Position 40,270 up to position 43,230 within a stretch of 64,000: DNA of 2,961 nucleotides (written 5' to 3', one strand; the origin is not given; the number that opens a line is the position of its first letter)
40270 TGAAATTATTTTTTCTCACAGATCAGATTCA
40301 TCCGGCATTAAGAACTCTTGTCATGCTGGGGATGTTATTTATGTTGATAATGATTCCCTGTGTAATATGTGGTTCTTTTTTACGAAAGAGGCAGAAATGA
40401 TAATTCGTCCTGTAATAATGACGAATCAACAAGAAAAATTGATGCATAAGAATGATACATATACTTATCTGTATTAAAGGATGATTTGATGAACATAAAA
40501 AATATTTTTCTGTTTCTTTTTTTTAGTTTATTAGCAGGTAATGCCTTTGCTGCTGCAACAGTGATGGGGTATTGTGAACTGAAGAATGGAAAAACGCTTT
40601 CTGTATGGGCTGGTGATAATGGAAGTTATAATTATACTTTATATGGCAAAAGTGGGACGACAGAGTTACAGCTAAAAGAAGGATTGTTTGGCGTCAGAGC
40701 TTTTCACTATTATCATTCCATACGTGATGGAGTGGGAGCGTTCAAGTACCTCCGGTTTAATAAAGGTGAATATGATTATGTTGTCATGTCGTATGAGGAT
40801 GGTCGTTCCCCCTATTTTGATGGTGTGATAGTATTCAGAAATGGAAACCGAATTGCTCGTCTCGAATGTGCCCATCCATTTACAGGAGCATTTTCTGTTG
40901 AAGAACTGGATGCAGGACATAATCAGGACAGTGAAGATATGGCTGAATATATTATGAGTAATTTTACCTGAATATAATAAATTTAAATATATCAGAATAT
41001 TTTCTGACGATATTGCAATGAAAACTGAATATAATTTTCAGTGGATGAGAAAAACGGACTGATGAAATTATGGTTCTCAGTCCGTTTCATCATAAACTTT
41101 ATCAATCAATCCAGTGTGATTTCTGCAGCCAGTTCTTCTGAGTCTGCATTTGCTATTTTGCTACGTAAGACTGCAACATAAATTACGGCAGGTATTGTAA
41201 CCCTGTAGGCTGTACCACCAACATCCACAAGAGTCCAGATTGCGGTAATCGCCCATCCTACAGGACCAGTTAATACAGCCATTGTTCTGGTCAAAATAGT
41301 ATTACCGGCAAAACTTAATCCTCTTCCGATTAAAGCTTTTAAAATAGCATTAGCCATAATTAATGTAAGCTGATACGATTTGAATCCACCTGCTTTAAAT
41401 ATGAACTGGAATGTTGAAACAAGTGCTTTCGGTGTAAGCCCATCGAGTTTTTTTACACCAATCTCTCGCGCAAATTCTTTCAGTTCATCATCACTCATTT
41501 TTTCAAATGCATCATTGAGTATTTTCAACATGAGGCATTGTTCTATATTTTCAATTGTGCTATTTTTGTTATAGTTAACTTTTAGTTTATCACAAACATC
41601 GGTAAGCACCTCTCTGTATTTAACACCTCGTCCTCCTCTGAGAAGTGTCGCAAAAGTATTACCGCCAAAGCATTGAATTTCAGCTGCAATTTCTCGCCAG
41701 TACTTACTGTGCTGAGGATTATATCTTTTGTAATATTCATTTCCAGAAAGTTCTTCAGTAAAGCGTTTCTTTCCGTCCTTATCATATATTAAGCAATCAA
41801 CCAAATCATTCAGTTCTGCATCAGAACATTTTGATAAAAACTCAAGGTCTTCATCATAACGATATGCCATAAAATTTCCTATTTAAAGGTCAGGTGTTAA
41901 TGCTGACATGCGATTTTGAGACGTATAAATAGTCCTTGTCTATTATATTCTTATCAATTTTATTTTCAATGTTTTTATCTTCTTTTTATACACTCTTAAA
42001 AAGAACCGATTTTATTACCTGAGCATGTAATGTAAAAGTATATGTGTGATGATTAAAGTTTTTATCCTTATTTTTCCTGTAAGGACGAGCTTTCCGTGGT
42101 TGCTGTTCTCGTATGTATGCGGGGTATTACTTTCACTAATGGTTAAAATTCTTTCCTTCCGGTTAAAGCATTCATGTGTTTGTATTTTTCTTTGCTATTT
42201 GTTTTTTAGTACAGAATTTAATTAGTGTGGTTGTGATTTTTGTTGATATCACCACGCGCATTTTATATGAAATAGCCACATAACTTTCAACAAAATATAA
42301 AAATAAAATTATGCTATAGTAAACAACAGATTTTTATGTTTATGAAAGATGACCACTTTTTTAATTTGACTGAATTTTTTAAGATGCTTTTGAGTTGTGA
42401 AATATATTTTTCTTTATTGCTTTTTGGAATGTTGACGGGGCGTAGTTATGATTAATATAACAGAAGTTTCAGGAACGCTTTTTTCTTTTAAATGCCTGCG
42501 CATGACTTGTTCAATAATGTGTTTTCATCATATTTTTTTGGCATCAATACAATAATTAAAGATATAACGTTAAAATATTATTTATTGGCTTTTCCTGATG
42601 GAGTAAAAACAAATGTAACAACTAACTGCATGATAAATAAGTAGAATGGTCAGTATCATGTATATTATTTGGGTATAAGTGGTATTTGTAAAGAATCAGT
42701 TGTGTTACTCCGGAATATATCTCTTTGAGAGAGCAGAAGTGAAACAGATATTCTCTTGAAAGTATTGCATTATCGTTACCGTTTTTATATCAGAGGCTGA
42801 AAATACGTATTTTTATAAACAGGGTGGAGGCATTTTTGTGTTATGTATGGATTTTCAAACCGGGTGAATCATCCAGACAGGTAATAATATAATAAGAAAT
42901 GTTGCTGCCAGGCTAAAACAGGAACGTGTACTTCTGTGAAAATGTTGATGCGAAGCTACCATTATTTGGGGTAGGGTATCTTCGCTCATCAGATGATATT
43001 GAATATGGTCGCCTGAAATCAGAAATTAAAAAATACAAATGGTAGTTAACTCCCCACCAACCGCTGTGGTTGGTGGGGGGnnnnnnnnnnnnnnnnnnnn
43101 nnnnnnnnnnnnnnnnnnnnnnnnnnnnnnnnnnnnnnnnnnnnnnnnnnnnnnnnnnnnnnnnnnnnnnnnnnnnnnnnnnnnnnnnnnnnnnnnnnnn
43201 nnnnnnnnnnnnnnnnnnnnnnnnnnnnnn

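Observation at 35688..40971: Co-directional block: Zn-ribbon gene + three dynamin-like GTPase genes + small membrane and secreted genes, 3 kb from the island integrase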

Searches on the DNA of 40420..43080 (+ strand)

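Call 50: search_dna_similar(query=window:40420-43080:+, collection=ecoli_genomes, mode=near, max_rows=25)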
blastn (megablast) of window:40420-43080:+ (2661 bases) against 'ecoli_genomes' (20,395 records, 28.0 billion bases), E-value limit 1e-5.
Records with a match: 14; places in all: 17; records where one place covers at least 80% of the query: 1.
Genomes with a match: 14 of 5426; with a place that covers at least 80% of the query: 1. Places per genome that has any: lowest 1, median 1, highest 3. On chromosomes: 17 places; on plasmids: 0.
Best place of each record, by identity: >=99% 1; 95-99% 7; 90-95% 5; 80-90% 1.
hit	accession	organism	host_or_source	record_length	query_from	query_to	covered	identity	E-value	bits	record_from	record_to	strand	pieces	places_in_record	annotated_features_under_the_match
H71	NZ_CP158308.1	Escherichia coli strain CM2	Chicken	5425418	1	2661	100%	99.9%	0e+0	4902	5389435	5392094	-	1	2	DUF3944 domain-containing protein | hypothetical protein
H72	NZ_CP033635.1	Escherichia coli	chicken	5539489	2518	2660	5%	92.3%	9e-48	202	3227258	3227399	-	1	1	none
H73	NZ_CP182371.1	Escherichia coli strain Br_112_kylling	-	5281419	2518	2660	5%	92.3%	9e-48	202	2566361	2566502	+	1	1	none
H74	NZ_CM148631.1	Escherichia coli strain PK-F-10122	Gallus gallus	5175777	2518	2660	5%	92.3%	9e-48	202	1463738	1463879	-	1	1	none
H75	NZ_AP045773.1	Escherichia coli strain 23CRST013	Homo sapiens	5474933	2518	2660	5%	92.3%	9e-48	202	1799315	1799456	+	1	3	none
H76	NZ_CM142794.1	Escherichia coli strain GPEC1040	chicken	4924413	2518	2660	5%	91.6%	4e-46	196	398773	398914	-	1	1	none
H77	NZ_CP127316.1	Escherichia coli strain Ch1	Gallus gallus domesticus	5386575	2518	2659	5%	88.7%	7e-39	172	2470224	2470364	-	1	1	none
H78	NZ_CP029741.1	Escherichia coli strain AR_0085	missing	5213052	2578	2660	3%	95.2%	4e-26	130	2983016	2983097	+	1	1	none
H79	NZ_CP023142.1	Escherichia coli strain CFSAN061770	missing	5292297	2578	2660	3%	95.2%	4e-26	130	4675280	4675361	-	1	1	none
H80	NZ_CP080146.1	Escherichia coli strain PK8276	chicken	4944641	2578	2660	3%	95.2%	4e-26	130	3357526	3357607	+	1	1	none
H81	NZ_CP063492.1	Escherichia coli strain EF5-18-41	Gallus gallus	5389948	2578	2660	3%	95.2%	4e-26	130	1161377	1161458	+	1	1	none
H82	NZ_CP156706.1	Escherichia coli strain PKF11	Milvus migrans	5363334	2578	2660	3%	95.2%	4e-26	130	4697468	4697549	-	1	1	none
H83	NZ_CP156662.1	Escherichia coli strain PKF4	Milvus migrans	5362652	2578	2660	3%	95.2%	4e-26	130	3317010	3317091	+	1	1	none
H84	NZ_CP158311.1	Escherichia coli strain CS5L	Chicken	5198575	2578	2660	3%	95.2%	4e-26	130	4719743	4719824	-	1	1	none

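Call 68: search_dna_similar(query=L096:900-7321:+, collection=ecoli_genomes, mode=near, max_rows=25, rows=spread)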
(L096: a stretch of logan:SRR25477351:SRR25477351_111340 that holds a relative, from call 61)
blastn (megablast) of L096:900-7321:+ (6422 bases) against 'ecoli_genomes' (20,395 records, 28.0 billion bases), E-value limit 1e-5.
Records with a match: 2759; places in all: 3877; records where one place covers at least 80% of the query: 0.
Genomes with a match: 2755 of 5426; with a place that covers at least 80% of the query: 0. Places per genome that has any: lowest 1, median 1, highest 5. On chromosomes: 3873 places; on plasmids: 4.
Best place of each record, by identity: 95-99% 23; 90-95% 32; 80-90% 2674; 60-80% 30.
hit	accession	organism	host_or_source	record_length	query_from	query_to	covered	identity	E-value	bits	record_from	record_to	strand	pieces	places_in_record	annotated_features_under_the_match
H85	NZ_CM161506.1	Escherichia coli strain D53-1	Canis lupus familiaris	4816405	3355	4584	19%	81.2%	0e+0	983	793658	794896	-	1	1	diguanylate cyclase regulator RdcB family protein | patatin-like phospholipase family protein | dynamin family protein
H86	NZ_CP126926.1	Escherichia coli O2:K1:H5 strain APEC E19035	Gallus gallus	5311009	3355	4584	19%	80.6%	0e+0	939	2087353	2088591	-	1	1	diguanylate cyclase regulator RdcB family protein | patatin-like phospholipase family protein | dynamin family protein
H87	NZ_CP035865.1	Escherichia coli strain E275 a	Homo sapiens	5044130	3355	4584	19%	80.5%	0e+0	933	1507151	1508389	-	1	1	diguanylate cyclase regulator RdcB family protein | patatin-like phospholipase family protein | dynamin family protein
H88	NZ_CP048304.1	Escherichia coli strain 9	environment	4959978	3355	4584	19%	80.5%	0e+0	933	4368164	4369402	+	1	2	diguanylate cyclase regulator RdcB family protein | patatin-like phospholipase family protein | dynamin family protein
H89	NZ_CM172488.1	Escherichia coli strain E5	donkey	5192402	3355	4584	19%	80.5%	0e+0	933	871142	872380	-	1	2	diguanylate cyclase regulator RdcB family protein | patatin-like phospholipase family protein | dynamin family protein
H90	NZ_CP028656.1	Escherichia coli strain 121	cattle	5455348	3355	4584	19%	80.5%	0e+0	928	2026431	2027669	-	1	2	diguanylate cyclase regulator RdcB family protein | patatin-like phospholipase family protein | hypothetical protein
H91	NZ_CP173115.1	Escherichia coli strain STEC799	Homo sapiens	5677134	3355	4584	19%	80.5%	0e+0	928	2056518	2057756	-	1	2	diguanylate cyclase regulator RdcB family protein | patatin-like phospholipase family protein | hypothetical protein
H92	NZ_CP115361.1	Escherichia coli strain CUVET20-1667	dog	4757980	3355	4584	19%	80.4%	0e+0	928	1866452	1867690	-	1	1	diguanylate cyclase regulator RdcB family protein | patatin-like phospholipase family protein | dynamin family protein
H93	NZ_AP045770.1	Escherichia coli strain 23CRST011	Homo sapiens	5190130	3355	4584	19%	80.4%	0e+0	928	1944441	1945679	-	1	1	diguanylate cyclase regulator RdcB family protein | patatin-like phospholipase family protein | dynamin family protein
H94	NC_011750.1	Escherichia coli IAI39 strain IAI39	-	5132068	3355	4584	19%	80.4%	0e+0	928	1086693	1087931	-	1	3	diguanylate cyclase regulator RdcB family protein | patatin-like phospholipase family protein | dynamin family protein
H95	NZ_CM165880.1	Escherichia coli strain N66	Homo sapiens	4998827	3355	4584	19%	80.4%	0e+0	928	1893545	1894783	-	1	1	diguanylate cyclase regulator RdcB family protein | patatin-like phospholipase family protein | dynamin family protein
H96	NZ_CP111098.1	Escherichia coli strain RM6067W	Spinacia oleracea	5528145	3355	4584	19%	80.4%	0e+0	922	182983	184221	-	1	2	diguanylate cyclase regulator RdcB family protein | patatin-like phospholipase family protein | hypothetical protein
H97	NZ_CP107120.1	Escherichia coli strain S12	human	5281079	3355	4584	19%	80.3%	0e+0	922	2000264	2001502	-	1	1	diguanylate cyclase regulator RdcB family protein | patatin-like phospholipase family protein | dynamin family protein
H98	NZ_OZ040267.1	Escherichia coli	-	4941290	3355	4584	19%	80.3%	0e+0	922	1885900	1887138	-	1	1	diguanylate cyclase regulator RdcB family protein | patatin-like phospholipase family protein | dynamin family protein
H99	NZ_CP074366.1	Escherichia coli strain ZYB62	bovine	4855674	3355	4584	19%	80.2%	0e+0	911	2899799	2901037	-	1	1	diguanylate cyclase regulator RdcB family protein | patatin-like phospholipase family protein | dynamin family protein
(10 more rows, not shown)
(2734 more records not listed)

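Call 70: get_annotated_region(hit=H94, flank=6000)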
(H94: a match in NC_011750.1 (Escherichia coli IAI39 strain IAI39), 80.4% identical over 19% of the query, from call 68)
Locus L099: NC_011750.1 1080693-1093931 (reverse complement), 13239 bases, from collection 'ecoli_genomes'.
description: Escherichia coli IAI39, complete sequence
organism: Escherichia coli IAI39 strain IAI39 (NCBI taxid 585057)
replicon: chromosome; assembly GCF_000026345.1
host: -; source: -; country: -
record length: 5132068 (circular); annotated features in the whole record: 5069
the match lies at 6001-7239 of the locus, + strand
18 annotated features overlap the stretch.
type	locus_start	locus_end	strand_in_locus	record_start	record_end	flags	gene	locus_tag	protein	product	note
CDS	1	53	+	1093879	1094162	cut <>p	-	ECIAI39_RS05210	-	hypothetical protein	frameshifted; incomplete; partial in the middle of a contig; missing N-terminus and C-terminus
CDS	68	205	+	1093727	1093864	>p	-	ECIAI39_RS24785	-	AAA family ATPase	incomplete; partial in the middle of a contig; missing N-terminus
CDS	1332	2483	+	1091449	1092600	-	-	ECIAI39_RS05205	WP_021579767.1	hypothetical protein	-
CDS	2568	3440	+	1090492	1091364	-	-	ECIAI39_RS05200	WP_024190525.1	GTPase family protein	-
CDS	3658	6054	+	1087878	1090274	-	-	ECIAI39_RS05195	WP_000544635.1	dynamin family protein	-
CDS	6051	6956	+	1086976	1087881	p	-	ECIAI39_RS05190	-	diguanylate cyclase regulator RdcB family protein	internal stop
CDS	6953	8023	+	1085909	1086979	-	-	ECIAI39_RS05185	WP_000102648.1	patatin-like phospholipase family protein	-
CDS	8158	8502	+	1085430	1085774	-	-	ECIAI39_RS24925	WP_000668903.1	hypothetical protein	-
CDS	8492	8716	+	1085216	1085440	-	-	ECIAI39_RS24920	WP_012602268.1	hypothetical protein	-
CDS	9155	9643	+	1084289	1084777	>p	-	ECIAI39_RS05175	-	hypothetical protein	incomplete; partial in the middle of a contig; missing N-terminus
CDS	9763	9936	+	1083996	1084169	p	-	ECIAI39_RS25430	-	DUF905 family protein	internal stop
CDS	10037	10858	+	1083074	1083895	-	-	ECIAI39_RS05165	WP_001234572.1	DUF932 domain-containing protein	-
CDS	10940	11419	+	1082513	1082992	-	-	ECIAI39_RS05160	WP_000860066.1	antirestriction protein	-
CDS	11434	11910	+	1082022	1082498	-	yeeS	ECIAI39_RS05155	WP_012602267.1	JAB domain-containing protein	-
CDS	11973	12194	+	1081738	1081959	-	yeeT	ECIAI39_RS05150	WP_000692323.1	DUF987 domain-containing protein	-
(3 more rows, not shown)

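Call 71: get_annotated_region(hit=H88, flank=6000)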
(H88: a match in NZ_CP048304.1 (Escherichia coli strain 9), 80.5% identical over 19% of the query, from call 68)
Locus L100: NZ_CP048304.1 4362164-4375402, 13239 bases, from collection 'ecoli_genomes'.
description: Escherichia coli strain 9 chromosome, complete genome
organism: Escherichia coli strain 9 (NCBI taxid 562)
replicon: chromosome; assembly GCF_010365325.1
host: -; source: environment; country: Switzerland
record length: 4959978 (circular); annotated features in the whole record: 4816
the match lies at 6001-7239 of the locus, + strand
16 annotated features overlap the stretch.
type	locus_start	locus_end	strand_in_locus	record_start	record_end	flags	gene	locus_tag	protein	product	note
CDS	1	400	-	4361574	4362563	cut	-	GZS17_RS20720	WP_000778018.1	ABC transporter substrate-binding protein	-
CDS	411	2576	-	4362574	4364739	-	-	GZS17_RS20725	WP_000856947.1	TonB-dependent receptor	-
CDS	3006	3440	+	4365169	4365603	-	-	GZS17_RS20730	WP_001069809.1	hypothetical protein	-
CDS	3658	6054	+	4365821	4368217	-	-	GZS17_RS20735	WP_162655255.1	dynamin family protein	-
CDS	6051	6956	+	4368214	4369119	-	-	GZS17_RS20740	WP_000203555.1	diguanylate cyclase regulator RdcB family protein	-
CDS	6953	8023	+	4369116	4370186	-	-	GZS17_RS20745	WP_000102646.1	patatin-like phospholipase family protein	-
CDS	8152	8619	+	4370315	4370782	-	-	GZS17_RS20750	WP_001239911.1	hypothetical protein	-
CDS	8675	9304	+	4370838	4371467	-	-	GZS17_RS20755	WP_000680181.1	hypothetical protein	-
CDS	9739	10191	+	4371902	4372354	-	-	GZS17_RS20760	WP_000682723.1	hypothetical protein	-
CDS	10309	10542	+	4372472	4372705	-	-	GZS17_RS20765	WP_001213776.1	DUF905 family protein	-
CDS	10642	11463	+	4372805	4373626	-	-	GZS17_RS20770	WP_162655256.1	DUF932 domain-containing protein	-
CDS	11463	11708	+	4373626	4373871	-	-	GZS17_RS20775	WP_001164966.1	hypothetical protein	-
CDS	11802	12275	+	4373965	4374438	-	-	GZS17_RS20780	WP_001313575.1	antirestriction protein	-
CDS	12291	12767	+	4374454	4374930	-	-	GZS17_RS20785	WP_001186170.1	JAB domain-containing protein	-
CDS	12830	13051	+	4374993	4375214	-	-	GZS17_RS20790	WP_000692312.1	DUF987 domain-containing protein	-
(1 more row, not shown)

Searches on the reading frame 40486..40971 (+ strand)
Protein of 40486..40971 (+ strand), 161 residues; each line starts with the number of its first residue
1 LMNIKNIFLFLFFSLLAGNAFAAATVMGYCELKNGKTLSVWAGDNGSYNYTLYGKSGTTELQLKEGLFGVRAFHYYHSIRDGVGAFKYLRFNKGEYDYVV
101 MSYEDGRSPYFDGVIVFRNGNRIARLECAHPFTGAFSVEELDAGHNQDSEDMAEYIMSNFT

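Call 3: search_protein_families(proteins=[window:40486-40971:+], library=padloc, max_evalue=0.01)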
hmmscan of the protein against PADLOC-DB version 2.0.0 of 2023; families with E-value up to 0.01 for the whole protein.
window:40486-40971:+ (161 aa): 0 families

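Call 4: search_protein_families(proteins=[window:40486-40971:+], library=ncbifam, max_evalue=0.01)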
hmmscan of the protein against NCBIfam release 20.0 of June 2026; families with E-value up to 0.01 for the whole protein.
window:40486-40971:+ (161 aa): 0 families

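Call 10: profile_search(protein=window:40486-40971:+)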
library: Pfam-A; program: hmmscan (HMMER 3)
A. the first sequence (161 residues): domains with independent E <= 10: 1; with E <= 0.001: 0
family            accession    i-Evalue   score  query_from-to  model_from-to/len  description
DUF333            PF03891.20       0.36    11.6      26-42         26-42/47  Domain of unknown function (DUF333)

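Call 59: find_homologous_proteins(query=window:40489-40971:+, max_evalue=0.001)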
Query window:40489-40971:+ (160 aa): 5 proteins with E <= 0.001 among 59 candidates.
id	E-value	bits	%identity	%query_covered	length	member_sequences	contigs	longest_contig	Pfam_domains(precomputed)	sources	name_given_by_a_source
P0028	6.6e-103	359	99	100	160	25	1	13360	-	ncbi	-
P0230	4.9e-72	259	70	99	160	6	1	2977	-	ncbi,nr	ncbi:hypothetical protein NGB58_25985 [Escherichia coli]|nr:hypothetical protein [Escherichia coli]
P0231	1.8e-70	254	69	99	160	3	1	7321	-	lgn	-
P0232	2.7e-54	201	100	57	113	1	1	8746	-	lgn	-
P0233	1.2e-33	134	56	68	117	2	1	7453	-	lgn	-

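Call 61: find_encoding_contigs(protein=P0231, flank=7000, max_places=2)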
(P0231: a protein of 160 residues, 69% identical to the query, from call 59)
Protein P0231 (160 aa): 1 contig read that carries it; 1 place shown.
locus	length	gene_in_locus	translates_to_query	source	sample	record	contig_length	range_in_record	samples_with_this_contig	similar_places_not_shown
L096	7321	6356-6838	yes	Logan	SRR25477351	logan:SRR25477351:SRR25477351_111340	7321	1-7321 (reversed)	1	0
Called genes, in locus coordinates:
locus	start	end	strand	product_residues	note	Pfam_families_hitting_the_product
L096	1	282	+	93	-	?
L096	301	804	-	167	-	-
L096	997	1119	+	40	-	-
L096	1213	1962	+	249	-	PF13099:DUF3944, PF03981:Ubiq_cyt_C_chap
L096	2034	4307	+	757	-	PF00350:Dynamin_N, PF01926:MMR_HSR1 (faint)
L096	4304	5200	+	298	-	PF13990:YjcZ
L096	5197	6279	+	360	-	PF01734:Patatin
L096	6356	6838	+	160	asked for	-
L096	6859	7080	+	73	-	-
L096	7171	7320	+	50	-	?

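Call 62: find_encoding_contigs(protein=P0233, flank=7000, max_places=2)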
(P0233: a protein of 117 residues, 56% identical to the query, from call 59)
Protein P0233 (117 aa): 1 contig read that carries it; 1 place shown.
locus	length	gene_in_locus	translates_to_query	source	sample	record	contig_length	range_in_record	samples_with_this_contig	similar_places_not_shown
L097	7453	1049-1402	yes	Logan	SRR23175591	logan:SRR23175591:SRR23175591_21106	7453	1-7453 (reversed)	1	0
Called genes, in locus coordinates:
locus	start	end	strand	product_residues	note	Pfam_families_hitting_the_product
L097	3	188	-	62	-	?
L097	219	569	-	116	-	PF05717:TnpB_IS66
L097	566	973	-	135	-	PF01527:HTH_Tnp_1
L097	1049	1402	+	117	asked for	-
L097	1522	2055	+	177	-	PF14018:DUF4234 (weak)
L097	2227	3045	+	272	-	PF06067:DUF932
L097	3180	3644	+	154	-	PF03230:Antirestrict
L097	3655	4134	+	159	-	PF04002:RadC, PF14464:Prok-JAB (weak)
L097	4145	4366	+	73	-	PF06174:DUF987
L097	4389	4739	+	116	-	PF06154:CbeA_antitoxin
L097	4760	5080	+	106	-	PF06755:CbtA_toxin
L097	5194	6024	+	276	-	PF13708:DUF4942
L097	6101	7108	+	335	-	PF28530:DUF8426, PF04471:Mrr_cat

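Call 63: find_encoding_contigs(protein=P0230, flank=7000, max_places=2)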
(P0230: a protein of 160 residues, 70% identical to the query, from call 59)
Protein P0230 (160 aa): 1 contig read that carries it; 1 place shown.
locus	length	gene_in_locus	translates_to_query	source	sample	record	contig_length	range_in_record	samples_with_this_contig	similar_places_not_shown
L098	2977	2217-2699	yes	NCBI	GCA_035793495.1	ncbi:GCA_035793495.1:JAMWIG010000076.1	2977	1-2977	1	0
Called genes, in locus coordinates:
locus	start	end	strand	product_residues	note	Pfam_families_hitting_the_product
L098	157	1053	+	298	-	PF13990:YjcZ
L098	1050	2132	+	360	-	PF01734:Patatin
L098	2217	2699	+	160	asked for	-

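Call 64: search_protein_families(proteins=[L096:1213-1962:+, L096:2034-4307:+, L096:4304-5200:+, L096:5197-6279:+, L096:6356-6838:+, L096:6859-7080:+, L096:301-804:-], library=padloc, max_evalue=0.001)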
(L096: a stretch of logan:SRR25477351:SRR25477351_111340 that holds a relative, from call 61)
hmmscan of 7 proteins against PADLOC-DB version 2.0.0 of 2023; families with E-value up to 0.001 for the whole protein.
L096:1213-1962:+ (249 aa): 3 families
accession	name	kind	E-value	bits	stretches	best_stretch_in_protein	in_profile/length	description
PDLC04111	JukA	-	2.3e-66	221.8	1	3-240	6-239/250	-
PDLC04113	JukA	-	2.5e-65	218.5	1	2-240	4-239/245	-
PDLC04112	JukA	-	4.6e-20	70.3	1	15-240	18-219/234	-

L096:2034-4307:+ (757 aa): 4 families
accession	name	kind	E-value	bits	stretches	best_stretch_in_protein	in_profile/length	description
PDLC03839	LeoA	-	8.6e-14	49.5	2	413-730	270-542/559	-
PDLC03841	LeoBC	-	1.6e-08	32.2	1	232-724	123-579/601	-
PDLC03842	LeoB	-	0.00048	17.1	1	404-565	253-413/568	-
PDLC00650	ZorA3|ZorA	-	0.00088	15.9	0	681-724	306-349/1063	MotA/ExbB/TolQ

L096:4304-5200:+ (298 aa): 0 families

L096:5197-6279:+ (360 aa): 1 family
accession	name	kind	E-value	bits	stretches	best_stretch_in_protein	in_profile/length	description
PDLC00758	Effector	-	1.2e-05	22.8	0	9-59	9-65/331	Phospholipase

L096:6356-6838:+ (160 aa): 0 families

L096:6859-7080:+ (73 aa): 0 families

L096:301-804:- (167 aa): 0 families

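Call 80: predict_structure(alignment_id=A5)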
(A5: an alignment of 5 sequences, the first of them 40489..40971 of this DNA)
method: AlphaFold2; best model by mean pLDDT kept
length: 160 residues; sequences in the alignment: 5
mean_pLDDT: 56.9   pTM: 0.51
mean pLDDT of the five models: 56.9, 50.3, 49.8, 49.2, 46.7
residues with pLDDT >= 90: 0; 70-90: 19; 50-70: 104; < 50: 37
segments of 3 or more residues with pLDDT < 50: 13-25, 64-69, 73-75, 138-144
pLDDT, mean of each block of 10 residues (from residue 1): 49 44 52 62 60 52 47 50 64 70 63 71 67 51 51 58
secondary structure, 60 per line:
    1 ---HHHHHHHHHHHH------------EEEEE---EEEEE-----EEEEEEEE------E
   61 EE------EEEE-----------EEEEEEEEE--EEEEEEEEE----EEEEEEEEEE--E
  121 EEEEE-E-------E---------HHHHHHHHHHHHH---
elements in order: H4-15 E28-32 E36-40 E46-53 E60-62 E69-72 E84-92 E95-103 E108-117 E120-125 H145-157

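Call 86: search_protein_families(proteins=[window:40489-40971:+], library=phrogs, max_evalue=0.01)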
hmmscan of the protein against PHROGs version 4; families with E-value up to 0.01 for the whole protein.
window:40489-40971:+ (160 aa): 0 families
